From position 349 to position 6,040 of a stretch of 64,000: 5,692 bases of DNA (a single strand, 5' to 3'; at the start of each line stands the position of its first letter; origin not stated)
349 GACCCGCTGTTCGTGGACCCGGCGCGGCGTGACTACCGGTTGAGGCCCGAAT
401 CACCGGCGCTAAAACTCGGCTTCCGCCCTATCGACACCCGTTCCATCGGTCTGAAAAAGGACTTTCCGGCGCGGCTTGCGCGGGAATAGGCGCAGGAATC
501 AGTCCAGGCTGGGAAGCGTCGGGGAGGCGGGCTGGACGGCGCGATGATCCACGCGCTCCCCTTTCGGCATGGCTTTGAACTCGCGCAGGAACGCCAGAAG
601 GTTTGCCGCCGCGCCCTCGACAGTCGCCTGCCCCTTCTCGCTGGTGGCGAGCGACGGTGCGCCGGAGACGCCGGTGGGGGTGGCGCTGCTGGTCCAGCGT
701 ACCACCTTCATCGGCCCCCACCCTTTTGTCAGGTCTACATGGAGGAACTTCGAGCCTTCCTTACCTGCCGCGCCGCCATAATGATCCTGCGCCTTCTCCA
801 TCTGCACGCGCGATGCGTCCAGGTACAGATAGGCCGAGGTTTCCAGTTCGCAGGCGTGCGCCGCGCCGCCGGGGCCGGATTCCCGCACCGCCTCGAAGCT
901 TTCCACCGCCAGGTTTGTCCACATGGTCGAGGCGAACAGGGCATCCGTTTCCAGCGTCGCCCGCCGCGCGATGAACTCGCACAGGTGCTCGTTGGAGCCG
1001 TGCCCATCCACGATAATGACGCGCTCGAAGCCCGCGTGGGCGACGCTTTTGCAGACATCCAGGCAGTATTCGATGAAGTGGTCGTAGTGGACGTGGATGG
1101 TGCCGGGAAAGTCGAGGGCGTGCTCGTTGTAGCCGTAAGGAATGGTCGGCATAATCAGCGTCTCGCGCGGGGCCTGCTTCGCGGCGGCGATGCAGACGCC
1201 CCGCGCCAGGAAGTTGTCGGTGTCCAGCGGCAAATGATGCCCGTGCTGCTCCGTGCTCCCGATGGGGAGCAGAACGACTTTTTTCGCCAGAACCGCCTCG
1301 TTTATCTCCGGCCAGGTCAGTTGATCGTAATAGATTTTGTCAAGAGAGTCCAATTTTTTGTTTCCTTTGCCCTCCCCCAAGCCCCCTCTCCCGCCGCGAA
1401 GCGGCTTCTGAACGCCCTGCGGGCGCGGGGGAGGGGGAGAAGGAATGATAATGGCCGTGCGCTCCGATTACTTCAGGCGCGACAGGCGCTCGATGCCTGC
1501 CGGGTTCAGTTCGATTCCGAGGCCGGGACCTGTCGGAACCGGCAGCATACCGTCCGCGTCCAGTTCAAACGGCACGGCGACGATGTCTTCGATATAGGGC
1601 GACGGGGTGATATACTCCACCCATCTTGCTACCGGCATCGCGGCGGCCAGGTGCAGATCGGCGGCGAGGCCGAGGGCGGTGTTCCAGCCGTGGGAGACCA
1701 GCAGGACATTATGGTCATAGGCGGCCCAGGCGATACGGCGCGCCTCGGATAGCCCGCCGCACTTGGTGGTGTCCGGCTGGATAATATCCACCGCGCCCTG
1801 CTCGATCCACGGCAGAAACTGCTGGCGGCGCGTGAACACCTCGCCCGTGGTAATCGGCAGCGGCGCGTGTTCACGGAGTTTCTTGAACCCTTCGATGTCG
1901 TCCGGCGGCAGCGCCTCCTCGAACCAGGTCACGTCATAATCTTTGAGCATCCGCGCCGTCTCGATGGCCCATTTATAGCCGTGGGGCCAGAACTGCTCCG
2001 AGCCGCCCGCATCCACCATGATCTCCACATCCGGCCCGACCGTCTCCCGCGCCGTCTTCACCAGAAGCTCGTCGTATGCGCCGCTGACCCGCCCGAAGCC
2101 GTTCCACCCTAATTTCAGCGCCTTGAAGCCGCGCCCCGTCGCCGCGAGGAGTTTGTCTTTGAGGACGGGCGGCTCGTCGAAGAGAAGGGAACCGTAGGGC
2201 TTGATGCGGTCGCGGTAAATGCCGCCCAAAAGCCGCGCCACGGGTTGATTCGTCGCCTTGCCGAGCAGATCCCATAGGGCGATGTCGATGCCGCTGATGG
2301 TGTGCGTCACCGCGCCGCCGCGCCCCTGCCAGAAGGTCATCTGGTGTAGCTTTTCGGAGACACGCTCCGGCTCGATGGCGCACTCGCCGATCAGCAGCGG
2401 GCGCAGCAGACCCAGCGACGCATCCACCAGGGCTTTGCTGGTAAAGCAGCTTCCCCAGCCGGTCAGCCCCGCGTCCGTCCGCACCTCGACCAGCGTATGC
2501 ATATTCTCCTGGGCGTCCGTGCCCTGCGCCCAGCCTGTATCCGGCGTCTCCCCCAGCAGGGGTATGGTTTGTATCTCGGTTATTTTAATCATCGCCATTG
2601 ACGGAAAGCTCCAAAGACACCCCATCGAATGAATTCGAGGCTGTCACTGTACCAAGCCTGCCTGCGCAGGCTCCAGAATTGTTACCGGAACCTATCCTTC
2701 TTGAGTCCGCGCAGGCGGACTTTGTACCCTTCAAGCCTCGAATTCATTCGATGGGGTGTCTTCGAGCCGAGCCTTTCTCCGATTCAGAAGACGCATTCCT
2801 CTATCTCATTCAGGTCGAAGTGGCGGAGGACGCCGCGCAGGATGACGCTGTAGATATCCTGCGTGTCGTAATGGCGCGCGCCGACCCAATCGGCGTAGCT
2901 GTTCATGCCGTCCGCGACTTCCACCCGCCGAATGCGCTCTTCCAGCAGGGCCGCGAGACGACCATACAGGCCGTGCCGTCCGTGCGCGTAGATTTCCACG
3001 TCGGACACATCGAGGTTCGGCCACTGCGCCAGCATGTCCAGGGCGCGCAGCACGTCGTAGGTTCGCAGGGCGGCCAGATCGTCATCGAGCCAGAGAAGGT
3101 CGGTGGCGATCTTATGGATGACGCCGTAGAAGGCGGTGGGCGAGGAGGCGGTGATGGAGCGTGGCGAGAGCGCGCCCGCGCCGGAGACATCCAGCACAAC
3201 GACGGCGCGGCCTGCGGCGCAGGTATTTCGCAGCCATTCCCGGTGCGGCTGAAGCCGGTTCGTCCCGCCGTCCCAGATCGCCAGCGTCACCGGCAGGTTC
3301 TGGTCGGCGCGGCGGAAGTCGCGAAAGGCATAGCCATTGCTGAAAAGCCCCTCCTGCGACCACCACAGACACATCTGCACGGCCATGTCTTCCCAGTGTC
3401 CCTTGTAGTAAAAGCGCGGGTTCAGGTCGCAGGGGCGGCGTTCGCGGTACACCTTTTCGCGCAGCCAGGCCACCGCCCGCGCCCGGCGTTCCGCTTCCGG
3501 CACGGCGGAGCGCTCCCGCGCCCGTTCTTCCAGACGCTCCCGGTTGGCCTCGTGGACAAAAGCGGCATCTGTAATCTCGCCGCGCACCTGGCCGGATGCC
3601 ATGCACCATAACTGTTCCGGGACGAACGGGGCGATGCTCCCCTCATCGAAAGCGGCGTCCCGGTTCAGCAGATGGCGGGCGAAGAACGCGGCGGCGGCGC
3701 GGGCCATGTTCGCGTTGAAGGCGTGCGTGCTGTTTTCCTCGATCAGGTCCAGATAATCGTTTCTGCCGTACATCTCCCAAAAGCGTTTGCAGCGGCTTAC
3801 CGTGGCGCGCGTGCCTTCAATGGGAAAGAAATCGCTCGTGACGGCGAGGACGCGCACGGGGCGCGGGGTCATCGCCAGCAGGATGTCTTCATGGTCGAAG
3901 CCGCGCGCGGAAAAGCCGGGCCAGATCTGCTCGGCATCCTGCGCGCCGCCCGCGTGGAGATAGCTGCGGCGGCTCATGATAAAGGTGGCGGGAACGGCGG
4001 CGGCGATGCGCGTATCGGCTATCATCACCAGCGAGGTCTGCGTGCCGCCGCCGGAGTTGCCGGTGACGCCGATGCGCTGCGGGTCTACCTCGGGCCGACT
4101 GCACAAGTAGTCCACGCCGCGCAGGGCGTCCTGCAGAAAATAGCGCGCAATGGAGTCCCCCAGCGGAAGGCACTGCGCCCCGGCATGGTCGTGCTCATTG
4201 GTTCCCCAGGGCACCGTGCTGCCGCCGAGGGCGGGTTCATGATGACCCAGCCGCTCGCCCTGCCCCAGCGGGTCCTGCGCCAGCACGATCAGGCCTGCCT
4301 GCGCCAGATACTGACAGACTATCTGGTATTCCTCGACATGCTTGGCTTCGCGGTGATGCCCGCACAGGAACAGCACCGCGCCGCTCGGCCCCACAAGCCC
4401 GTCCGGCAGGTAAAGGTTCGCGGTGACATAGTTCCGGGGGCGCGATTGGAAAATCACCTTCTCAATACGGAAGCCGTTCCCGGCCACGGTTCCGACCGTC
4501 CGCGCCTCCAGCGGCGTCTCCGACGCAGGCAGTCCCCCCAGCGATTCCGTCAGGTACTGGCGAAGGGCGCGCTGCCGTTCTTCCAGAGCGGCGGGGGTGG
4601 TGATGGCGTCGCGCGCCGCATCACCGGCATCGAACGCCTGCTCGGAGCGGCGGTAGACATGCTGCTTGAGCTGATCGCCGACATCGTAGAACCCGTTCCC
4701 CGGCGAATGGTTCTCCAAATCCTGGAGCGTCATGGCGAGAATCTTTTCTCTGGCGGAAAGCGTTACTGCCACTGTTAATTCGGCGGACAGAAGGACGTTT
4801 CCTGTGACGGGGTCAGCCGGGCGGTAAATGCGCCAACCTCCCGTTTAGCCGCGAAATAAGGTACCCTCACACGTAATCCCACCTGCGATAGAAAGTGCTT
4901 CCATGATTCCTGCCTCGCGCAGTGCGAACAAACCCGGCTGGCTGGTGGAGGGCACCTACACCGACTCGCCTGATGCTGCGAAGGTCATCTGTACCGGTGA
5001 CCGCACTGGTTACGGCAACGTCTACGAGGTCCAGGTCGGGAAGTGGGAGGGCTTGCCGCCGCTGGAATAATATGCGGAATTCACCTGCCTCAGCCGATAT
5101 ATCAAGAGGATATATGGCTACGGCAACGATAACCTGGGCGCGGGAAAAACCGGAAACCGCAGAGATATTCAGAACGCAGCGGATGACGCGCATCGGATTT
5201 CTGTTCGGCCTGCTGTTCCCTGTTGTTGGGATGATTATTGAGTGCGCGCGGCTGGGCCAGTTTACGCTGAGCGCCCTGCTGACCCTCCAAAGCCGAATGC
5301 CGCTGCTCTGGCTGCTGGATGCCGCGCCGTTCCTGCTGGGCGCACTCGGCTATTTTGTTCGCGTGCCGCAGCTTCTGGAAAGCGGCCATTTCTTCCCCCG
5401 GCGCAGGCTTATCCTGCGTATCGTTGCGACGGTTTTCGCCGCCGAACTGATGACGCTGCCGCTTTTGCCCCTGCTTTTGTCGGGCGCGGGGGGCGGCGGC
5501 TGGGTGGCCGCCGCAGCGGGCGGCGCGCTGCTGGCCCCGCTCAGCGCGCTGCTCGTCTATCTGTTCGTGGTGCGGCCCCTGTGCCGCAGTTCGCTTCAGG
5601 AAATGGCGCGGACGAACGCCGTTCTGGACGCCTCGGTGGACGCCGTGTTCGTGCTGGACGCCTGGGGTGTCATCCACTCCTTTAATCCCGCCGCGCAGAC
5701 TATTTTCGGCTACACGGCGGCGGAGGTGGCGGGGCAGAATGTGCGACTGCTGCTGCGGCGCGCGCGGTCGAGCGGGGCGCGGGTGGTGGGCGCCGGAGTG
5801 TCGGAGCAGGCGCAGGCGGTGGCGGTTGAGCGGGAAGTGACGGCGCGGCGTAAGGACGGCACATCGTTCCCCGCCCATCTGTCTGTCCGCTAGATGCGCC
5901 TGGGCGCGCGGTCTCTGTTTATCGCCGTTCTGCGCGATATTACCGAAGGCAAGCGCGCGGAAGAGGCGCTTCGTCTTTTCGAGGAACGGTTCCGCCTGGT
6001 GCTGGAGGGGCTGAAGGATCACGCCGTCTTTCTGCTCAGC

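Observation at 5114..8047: Membrane PAS-PAS-GGDEF-EAL sensor gene interrupted by a single in-frame TAG in the middle of a PAS domain, with an ATG immediately after it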

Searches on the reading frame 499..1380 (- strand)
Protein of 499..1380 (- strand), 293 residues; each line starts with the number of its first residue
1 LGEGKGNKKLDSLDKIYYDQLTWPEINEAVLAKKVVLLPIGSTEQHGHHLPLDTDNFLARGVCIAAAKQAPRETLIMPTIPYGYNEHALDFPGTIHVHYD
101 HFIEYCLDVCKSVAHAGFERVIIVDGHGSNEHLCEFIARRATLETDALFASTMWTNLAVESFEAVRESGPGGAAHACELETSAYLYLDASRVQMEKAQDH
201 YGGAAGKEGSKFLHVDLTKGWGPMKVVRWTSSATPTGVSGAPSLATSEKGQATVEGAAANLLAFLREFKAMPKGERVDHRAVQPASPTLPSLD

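Call 62: search_protein_families(library=pfam, proteins=[window:499-1380:-], max_evalue=0.001)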
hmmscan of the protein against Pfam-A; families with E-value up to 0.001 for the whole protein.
window:499-1380:- (293 aa): 1 family
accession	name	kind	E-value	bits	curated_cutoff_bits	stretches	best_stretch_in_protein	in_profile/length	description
PF02633.19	Creatininase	-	1.9e-63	214.5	31.3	1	20-265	2-238/238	Creatinine amidohydrolase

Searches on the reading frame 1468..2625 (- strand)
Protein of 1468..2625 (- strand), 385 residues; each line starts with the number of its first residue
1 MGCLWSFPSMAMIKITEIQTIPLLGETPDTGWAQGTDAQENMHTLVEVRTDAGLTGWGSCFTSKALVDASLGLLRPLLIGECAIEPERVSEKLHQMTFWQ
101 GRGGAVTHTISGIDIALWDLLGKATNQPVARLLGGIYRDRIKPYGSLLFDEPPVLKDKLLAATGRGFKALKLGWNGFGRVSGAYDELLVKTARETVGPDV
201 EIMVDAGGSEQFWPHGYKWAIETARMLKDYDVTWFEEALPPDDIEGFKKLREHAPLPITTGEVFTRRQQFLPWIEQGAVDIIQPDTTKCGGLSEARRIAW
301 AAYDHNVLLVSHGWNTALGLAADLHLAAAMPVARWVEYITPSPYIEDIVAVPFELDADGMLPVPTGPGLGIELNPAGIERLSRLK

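Call 62: search_protein_families(library=pfam, proteins=[window:1468-2625:-], max_evalue=0.001)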
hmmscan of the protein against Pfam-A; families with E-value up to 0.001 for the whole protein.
window:1468-2625:- (385 aa): 2 families
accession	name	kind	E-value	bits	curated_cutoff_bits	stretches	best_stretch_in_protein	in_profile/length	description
PF13378.12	MR_MLE_C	-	2.6e-59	201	29.4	1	163-375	10-217/219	Enolase C-terminal domain-like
PF02746.21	MR_MLE_N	-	1.4e-14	54.8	22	1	38-134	23-117/117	Mandelate racemase / muconate lactonizing enzyme, N-terminal domain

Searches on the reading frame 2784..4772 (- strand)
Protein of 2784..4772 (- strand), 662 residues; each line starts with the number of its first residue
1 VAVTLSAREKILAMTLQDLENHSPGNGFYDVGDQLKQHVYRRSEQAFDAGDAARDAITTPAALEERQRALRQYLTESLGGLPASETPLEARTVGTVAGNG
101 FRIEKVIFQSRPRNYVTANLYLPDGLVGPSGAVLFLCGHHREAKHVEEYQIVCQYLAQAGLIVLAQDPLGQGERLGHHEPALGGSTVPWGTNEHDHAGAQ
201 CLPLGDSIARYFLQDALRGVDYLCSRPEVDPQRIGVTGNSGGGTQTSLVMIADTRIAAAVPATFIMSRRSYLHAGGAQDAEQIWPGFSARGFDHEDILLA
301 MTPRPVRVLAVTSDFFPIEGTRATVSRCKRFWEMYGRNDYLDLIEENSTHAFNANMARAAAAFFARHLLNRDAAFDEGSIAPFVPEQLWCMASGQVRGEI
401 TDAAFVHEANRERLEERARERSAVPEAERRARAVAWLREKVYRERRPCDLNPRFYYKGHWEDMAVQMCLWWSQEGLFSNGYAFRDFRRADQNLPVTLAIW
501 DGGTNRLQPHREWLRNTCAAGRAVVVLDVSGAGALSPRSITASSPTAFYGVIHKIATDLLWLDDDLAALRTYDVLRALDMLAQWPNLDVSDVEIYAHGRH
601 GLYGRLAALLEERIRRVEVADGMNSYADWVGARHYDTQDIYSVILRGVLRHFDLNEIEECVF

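Call 22: search_protein_families(library=pfam, proteins=[window:2784-4772:-], max_evalue=0.001)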
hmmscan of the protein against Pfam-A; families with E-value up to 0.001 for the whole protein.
window:2784-4772:- (662 aa): 2 families
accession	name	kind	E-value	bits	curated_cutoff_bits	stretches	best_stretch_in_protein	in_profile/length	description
PF05448.18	AXE1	-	1.7e-06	27.5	21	1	105-261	58-205/321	Acetyl xylan esterase (AXE1)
PF00326.27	Peptidase_S9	-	7.6e-06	26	22.6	1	213-271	45-104/213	Prolyl oligopeptidase family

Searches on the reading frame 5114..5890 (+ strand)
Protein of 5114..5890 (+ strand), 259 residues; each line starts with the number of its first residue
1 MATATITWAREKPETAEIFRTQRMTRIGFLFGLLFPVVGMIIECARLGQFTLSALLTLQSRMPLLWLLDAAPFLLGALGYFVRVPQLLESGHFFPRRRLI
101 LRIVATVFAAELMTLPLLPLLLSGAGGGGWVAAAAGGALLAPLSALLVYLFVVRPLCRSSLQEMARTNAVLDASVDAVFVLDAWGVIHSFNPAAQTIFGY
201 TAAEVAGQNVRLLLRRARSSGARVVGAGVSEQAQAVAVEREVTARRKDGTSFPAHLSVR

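Call 5: search_protein_families(library=pfam, proteins=[window:5114-5890:+], max_evalue=0.01)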
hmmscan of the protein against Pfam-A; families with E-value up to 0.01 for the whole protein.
window:5114-5890:+ (259 aa): 5 families
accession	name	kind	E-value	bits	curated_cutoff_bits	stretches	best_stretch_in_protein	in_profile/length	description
PF13426.13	PAS_9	-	1.2e-09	38.7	27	1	176-258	2-81/103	PAS domain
PF00989.32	PAS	-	1.6e-09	38.2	22.6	1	167-258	3-93/113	PAS fold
PF13188.13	PAS_8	-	3.5e-06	27.1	21.8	1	166-215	2-48/65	PAS domain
PF08448.16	PAS_4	-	4.8e-05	24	23.1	1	171-243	1-66/110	PAS fold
PF24820.1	Diguanyl_cycl_sensor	-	0.0004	20.7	28.1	1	175-258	6-93/109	Diguanylate cyclase-like sensor domain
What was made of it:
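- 5609..5968 (+): PAS1, a FixL-like PAS domain that contains the stop. Pfam (call 5).
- On PAS domain: The 259-aa piece alone reaches only profile position 93 of 113 (call 5).
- Checked: There are three PAS domains, not two (call 5).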

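Call 10: list_cluster_members(proteins=[P0001, window:5114-5890:+, window:4922-5890:+])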
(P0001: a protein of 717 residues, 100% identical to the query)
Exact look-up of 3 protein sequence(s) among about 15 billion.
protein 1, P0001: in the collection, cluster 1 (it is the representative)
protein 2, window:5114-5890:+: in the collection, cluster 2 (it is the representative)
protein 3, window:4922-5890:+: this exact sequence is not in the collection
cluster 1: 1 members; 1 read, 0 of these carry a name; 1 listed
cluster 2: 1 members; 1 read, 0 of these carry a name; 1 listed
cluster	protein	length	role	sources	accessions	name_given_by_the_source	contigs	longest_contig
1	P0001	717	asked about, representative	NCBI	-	-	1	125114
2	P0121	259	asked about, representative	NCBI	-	-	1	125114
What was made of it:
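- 5114..5890 (+): N-terminal piece of 259 codons: membrane module plus PAS1 lacking its last beta-strand. Called as a separate gene in the public protein collection. Exact singleton P0121 from one NCBI contig of 125,114 bp (call 10).
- The sequence is known from one NCBI contig only, and both pieces are singletons (call 10).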

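Call 24: search_protein_representatives(protein=window:5114-5890:+)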
Query: 259 residues. Proteins with E-value up to 0.001 (for the whole library): 42726; up to 1e-10: 6127; up to 1e-30: 143. The best 150 are listed.
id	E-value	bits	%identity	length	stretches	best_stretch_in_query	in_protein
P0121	1.6e-159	545.5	100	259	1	1-259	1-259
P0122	4.1e-98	344.5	32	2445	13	168-258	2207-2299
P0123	7.5e-98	343.6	30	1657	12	166-256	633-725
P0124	2.6e-94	332.0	32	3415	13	170-259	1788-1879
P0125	2.9e-92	325.3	31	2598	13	153-258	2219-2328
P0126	6.7e-90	317.6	33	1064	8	156-258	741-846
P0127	1.7e-89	316.3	32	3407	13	150-259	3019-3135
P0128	1.4e-88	313.2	30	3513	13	162-259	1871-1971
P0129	3.3e-88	312.0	32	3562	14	161-258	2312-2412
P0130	1.5e-87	309.9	32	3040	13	164-259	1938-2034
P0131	1.6e-85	303.2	33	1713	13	153-259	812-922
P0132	9.8e-85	300.7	31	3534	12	176-259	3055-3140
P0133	2.0e-84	299.6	30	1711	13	111-259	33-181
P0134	4.5e-81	288.7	32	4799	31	157-210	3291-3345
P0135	1.2e-79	284.0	33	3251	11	162-259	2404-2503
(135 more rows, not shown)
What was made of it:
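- Tried and rejected: exhaustive HMMER of the 259-aa piece (call 24);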

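Call 28: find_related_loci(query=window:5114-5890:+, collection=metagenome_contigs, flank=4000)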
Query window:5114-5890:+ (259 aa) in metagenome_contigs; peptide patterns used: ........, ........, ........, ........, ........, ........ (x = any residue, [..] = any of these).
600 stretches matched a pattern (row limit reached: there are more); 1 encode a relative of the query (tblastn E <= 1e-3); 1 distinct loci.
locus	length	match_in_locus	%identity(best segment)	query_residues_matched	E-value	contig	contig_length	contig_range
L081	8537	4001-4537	28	84-258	1e-7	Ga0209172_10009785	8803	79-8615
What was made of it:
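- On Pseudogene by nonsense mutation: The metagenome scan gave only a 28% match (call 28).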

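Call 49: find_encoding_contigs(protein=P0121, flank=3000, max_places=3)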
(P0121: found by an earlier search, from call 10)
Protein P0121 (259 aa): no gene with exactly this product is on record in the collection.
